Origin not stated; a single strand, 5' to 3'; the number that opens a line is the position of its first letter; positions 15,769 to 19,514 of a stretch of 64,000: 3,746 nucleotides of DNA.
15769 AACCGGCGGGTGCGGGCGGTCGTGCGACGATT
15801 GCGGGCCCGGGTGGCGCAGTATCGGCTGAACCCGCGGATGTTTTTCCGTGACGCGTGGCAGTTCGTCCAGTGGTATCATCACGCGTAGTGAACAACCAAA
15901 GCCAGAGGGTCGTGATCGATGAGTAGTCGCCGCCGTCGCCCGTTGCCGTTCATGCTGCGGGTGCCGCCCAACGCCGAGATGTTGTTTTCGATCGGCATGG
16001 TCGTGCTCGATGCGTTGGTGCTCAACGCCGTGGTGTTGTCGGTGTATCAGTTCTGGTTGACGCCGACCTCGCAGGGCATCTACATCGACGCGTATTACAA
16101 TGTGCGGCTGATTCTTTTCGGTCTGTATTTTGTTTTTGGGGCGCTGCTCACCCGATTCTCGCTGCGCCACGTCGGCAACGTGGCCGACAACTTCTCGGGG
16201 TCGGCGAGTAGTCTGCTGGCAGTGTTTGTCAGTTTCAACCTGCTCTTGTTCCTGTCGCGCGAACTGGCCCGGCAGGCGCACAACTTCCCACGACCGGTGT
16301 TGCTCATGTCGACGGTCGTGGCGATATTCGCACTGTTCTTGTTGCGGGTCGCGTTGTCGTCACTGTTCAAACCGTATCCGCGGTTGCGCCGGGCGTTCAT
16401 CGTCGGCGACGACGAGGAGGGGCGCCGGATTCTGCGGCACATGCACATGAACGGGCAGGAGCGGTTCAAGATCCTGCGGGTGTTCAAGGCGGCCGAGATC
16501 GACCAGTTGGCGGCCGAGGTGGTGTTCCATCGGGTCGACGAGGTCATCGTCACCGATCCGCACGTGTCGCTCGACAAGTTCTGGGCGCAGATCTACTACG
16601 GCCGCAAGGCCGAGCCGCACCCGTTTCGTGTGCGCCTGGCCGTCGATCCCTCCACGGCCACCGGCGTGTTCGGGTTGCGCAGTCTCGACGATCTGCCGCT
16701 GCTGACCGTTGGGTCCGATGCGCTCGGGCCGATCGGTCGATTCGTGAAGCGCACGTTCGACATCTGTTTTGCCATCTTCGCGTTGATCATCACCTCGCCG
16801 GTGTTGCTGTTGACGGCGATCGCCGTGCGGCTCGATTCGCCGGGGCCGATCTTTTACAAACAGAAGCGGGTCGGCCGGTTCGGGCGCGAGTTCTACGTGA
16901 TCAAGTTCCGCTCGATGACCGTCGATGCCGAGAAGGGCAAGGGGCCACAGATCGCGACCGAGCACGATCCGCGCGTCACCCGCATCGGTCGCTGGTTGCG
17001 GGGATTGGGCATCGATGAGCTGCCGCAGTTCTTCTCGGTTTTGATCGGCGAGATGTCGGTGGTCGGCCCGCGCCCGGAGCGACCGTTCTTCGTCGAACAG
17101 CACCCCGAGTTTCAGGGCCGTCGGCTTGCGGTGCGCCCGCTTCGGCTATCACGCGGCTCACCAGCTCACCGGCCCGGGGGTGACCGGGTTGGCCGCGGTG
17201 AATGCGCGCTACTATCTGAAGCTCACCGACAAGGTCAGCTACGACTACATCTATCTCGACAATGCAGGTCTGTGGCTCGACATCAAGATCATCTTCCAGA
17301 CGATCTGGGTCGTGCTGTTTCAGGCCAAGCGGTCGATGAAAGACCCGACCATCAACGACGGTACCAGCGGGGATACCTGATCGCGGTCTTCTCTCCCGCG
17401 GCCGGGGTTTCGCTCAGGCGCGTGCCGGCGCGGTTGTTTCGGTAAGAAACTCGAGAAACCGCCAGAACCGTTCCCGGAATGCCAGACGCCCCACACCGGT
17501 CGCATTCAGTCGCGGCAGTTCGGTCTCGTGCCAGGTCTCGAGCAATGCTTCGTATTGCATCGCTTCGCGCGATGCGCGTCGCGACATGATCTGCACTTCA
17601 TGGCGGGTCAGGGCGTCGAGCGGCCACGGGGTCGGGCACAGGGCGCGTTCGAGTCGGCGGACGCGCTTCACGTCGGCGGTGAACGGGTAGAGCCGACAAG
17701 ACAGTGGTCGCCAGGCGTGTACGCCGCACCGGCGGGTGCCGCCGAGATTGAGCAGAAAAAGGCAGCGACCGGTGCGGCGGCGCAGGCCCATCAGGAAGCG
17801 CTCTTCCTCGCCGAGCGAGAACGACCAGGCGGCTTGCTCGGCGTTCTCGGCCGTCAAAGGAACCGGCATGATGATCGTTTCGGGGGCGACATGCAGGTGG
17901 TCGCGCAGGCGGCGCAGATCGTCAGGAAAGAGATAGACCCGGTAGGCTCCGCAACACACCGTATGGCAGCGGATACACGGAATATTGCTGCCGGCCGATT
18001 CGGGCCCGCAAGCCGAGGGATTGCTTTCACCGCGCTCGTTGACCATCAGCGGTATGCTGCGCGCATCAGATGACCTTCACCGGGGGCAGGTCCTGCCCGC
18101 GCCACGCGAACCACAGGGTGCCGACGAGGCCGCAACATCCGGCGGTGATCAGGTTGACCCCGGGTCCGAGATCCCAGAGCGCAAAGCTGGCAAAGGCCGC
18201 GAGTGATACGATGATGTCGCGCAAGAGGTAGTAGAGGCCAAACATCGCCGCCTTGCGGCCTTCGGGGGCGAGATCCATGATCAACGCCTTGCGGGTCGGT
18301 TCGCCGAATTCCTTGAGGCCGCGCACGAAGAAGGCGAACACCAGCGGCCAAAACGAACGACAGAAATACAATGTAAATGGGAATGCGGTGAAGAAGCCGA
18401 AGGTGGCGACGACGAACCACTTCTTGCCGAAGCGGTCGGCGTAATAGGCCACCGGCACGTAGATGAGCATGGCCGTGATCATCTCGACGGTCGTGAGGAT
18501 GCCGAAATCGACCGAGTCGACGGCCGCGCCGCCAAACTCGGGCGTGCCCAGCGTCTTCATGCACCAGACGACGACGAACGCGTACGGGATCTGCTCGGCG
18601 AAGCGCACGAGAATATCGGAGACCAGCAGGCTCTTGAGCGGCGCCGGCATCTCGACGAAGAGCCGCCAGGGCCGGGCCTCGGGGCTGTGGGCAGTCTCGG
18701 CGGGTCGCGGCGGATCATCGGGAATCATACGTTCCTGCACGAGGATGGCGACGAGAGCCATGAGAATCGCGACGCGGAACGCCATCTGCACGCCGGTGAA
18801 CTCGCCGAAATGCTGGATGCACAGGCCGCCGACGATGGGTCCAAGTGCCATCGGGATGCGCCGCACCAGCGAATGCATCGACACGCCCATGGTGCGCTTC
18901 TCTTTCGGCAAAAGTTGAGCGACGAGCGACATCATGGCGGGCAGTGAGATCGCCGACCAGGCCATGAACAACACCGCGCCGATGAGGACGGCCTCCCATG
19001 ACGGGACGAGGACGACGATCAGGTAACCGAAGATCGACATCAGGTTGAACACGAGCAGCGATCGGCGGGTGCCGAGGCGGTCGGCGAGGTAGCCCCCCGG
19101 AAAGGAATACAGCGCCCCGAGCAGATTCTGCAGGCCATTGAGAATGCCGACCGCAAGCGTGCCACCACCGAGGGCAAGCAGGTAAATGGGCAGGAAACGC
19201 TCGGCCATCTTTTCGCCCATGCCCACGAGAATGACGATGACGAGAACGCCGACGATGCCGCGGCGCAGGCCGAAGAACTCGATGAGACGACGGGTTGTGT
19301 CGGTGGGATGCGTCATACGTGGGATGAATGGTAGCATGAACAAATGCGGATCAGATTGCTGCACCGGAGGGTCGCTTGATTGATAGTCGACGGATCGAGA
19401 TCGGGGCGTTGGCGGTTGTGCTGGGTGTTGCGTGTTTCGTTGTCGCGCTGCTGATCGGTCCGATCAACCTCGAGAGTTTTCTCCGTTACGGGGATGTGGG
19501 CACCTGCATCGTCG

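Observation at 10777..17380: Co-directional cluster: SPASM radical-SAM + B12-radical-SAM + GT2 + B12-radical-SAM + polyprenyl-phosphate sugar transferase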

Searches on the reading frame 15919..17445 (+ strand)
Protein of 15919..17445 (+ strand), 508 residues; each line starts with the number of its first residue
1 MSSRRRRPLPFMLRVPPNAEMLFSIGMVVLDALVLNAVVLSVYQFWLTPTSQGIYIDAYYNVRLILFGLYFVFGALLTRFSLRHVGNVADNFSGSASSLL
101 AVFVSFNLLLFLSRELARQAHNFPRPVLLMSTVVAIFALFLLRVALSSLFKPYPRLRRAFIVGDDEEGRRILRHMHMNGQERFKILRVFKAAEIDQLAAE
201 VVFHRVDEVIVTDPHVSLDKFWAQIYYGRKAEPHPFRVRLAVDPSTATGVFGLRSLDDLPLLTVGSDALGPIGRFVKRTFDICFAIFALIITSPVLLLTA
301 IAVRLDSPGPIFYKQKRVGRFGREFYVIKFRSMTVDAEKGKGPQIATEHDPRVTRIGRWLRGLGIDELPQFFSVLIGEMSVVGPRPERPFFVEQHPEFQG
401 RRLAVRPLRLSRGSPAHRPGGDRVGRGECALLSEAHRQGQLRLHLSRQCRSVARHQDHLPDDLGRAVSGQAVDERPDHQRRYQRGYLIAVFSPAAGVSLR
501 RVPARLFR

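Call 4: search_protein_families(library=pfam, proteins=[window:15919-17445:+], max_evalue=0.01)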
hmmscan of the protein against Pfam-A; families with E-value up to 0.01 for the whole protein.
window:15919-17445:+ (508 aa): 1 family
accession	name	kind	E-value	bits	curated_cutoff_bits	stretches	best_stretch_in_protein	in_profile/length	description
PF02397.22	Bac_transf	-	4.4e-47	160.4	27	1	277-407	1-130/179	Bacterial sugar transferase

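Call 5: search_protein_families(library=ncbifam, proteins=[window:15919-17445:+], max_evalue=0.01)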
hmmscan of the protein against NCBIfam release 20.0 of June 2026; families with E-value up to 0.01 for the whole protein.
window:15919-17445:+ (508 aa): 10 families
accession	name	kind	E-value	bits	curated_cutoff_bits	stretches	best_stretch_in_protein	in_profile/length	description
TIGR03025.1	EPS_sugtrans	subfamily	2.6e-83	280.7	295.55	1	30-407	2-391/445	exopolysaccharide biosynthesis polyprenyl glycosylphosphotransferase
TIGR03023.1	WcaJ_sugtrans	equivalog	1.3e-69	235.7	410.75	1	31-395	3-380/453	undecaprenyl-phosphate glucose phosphotransferase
TIGR03013.1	EpsB_2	subfamily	7e-56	190.2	393.35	1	273-395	251-372/443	TIGR03013 family XrtA/PEP-CTERM system glycosyltransferase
TIGR03022.1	WbaP_sugtrans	subfamily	1.5e-43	149.7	403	1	51-386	31-382/456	undecaprenyl-phosphate galactose phosphotransferase WbaP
NF041877.1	EPS_EpsZ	equivalog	2e-40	138.8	800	1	271-407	260-406/459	exopolysaccharide biosynthesis polyisoprenyl-phosphate hexose-1-phosphate transferase EpsZ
NF052601.1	undeca_RfbP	equivalog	7.8e-37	126.8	330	1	273-406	41-188/244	undecaprenyl-phosphate galactose phosphotransferase family protein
NF050817.1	PolSacchBiosHfsE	equivalog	1.5e-36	126.2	750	1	274-387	269-382/467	polysaccharide biosynthesis protein HfsE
NF007518.0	PRK10124.1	equivalog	2.5e-35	122.1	684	1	256-394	253-390/464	undecaprenyl-phosphate glucose phosphotransferase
NF045514.1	glycotran_HepC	equivalog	3.6e-24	85.3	140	1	273-386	113-211/220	heterocyst development glycosyltransferase HepC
NF011751.0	PRK15204.1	equivalog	5.7e-23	81.2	907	1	273-386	276-402/476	undecaprenyl-phosphate galactose phosphotransferase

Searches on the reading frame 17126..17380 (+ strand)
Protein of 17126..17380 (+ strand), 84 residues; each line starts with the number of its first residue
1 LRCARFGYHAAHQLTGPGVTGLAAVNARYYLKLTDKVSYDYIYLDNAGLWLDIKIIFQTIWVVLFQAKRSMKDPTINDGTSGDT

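Call 4: search_protein_families(library=pfam, proteins=[window:17126-17380:+], max_evalue=0.01)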
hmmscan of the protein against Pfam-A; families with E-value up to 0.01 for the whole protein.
window:17126-17380:+ (84 aa): 1 family
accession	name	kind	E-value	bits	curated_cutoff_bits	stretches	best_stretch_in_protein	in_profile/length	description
PF02397.22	Bac_transf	-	6.7e-12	45.8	27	1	13-64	126-178/179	Bacterial sugar transferase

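Call 5: search_protein_families(library=ncbifam, proteins=[window:17126-17380:+], max_evalue=0.01)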
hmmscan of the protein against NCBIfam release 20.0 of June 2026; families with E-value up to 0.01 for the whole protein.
window:17126-17380:+ (84 aa): 9 families
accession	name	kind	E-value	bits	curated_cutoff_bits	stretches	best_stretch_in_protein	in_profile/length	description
TIGR03025.1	EPS_sugtrans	subfamily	6.1e-16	58.7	295.55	1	9-66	383-441/445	exopolysaccharide biosynthesis polyprenyl glycosylphosphotransferase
TIGR03023.1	WcaJ_sugtrans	equivalog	1.5e-11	44.3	410.75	1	8-66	387-449/453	undecaprenyl-phosphate glucose phosphotransferase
TIGR03022.1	WbaP_sugtrans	subfamily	3e-10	40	403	1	13-65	399-451/456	undecaprenyl-phosphate galactose phosphotransferase WbaP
TIGR03013.1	EpsB_2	subfamily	2.1e-08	33.7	393.35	1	8-66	379-439/443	TIGR03013 family XrtA/PEP-CTERM system glycosyltransferase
NF052601.1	undeca_RfbP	equivalog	2.2e-08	33.7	330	1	9-69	180-241/244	undecaprenyl-phosphate galactose phosphotransferase family protein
NF011751.0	PRK15204.1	equivalog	7.6e-07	28.1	907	1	14-65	420-471/476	undecaprenyl-phosphate galactose phosphotransferase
NF007518.0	PRK10124.1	equivalog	1.6e-06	27.1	684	1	7-62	397-456/464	undecaprenyl-phosphate glucose phosphotransferase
NF050817.1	PolSacchBiosHfsE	equivalog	0.0016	17.2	750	1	11-64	403-460/467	polysaccharide biosynthesis protein HfsE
NF041877.1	EPS_EpsZ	equivalog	0.0064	15.2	800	1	16-65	405-454/459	exopolysaccharide biosynthesis polyisoprenyl-phosphate hexose-1-phosphate transferase EpsZ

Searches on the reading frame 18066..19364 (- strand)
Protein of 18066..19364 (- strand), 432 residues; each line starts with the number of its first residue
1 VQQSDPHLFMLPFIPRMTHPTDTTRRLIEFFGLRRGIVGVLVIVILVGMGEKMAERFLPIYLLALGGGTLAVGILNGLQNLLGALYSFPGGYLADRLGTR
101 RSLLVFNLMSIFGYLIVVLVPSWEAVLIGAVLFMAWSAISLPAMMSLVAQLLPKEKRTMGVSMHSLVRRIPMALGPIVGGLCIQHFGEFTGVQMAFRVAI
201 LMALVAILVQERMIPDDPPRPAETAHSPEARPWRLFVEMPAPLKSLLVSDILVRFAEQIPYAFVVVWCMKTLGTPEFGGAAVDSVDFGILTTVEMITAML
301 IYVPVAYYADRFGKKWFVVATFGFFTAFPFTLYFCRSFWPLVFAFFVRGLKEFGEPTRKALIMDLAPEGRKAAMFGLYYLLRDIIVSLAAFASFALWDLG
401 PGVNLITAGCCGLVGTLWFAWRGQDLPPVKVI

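Call 4: search_protein_families(library=pfam, proteins=[window:18066-19364:-], max_evalue=0.01)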
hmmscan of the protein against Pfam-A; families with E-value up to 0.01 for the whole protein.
window:18066-19364:- (432 aa): 3 families
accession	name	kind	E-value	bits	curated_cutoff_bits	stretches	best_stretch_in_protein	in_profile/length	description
PF07690.21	MFS_1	-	6.1e-37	127.8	33.4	2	41-275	2-235/347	Major Facilitator Superfamily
PF05977.19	MFS_3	-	1.5e-07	30.7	27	1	84-345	59-314/524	Transmembrane secretion effector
PF12832.13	MFS_1_like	-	1.6e-07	31.1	25.2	1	35-189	212-368/373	MFS_1 like family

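Call 5: search_protein_families(library=ncbifam, proteins=[window:18066-19364:-], max_evalue=0.01)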
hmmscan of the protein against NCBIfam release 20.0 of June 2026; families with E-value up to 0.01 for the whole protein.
window:18066-19364:- (432 aa): 29 families (the best 25 are shown)
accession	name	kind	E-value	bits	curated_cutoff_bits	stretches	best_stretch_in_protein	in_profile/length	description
TIGR00880.1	2_A_01_02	superfamily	5.4e-13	49.3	131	2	84-215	12-139/141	multidrug resistance protein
TIGR00900.1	2A0121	subfamily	1.6e-11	44.2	319.6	2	46-261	10-229/364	H+ Antiporter protein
NF012177.1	tet_MFS_42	exception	7.2e-10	38.7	850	2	286-384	37-135/411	tetracycline efflux MFS transporter Tet(42)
NF012174.0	tet_MFS_A_B_C_D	equivalog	1.9e-08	33.6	475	1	37-269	4-235/382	Tet(A)/Tet(B)/Tet(C) family tetracycline efflux MFS transporter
TIGR00881.1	2A0104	subfamily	3.2e-08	33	407.75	2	282-427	27-175/379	phosphoglycerate transporter protein PgtP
NF000031.1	MFS_efflux_LmrA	exception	3.6e-07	29.2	850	1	87-208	83-204/484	lincomycin efflux MFS transporter Lmr(A)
TIGR00895.1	2A0115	subfamily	3.7e-07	29.4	418.55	2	53-181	268-396/398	aromatic acid/H+ symport family MFS transporter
TIGR00711.1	efflux_EmrB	subfamily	5e-07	28.8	230.2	1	91-210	58-173/485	DHA2 family efflux MFS transporter permease subunit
NF000025.1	MFS_efflux_tcmA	exception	7.3e-07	28.3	999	1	88-209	79-199/538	tetracenomycin C efflux MFS transporter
NF011571.1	PRK14995.1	subfamily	1e-06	27.8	701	1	81-221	52-189/493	SmvA family efflux MFS transporter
NF007792.0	PRK10489.1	equivalog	1.1e-06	27.9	324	1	53-226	35-208/419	enterobactin transporter EntS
NF033896.2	MFS_LfrA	equivalog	2.9e-06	26.2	825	1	90-217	75-199/504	efflux MFS transporter LfrA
NF045684.1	tet_MFS_65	exception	5.6e-06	25.8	800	1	70-219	35-178/383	tetracycline efflux MFS transporter Tet(65)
NF012185.0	tet_MFS_L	exception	6e-06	25.4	925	1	91-200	70-179/457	tetracycline efflux MFS transporter Tet(L)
NF012175.1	tet_MFS_L_K_45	equivalog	1.5e-05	24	650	1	91-213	56-180/444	Tet(L)/Tet(K)/Tet(45) family tetracycline efflux MFS transporter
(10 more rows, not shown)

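Call 34: find_encoding_contigs(protein=window:18066-19364:-, flank=3000, max_places=4)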
Protein window:18066-19364:- (432 aa): no gene with exactly this product is on record in the collection.
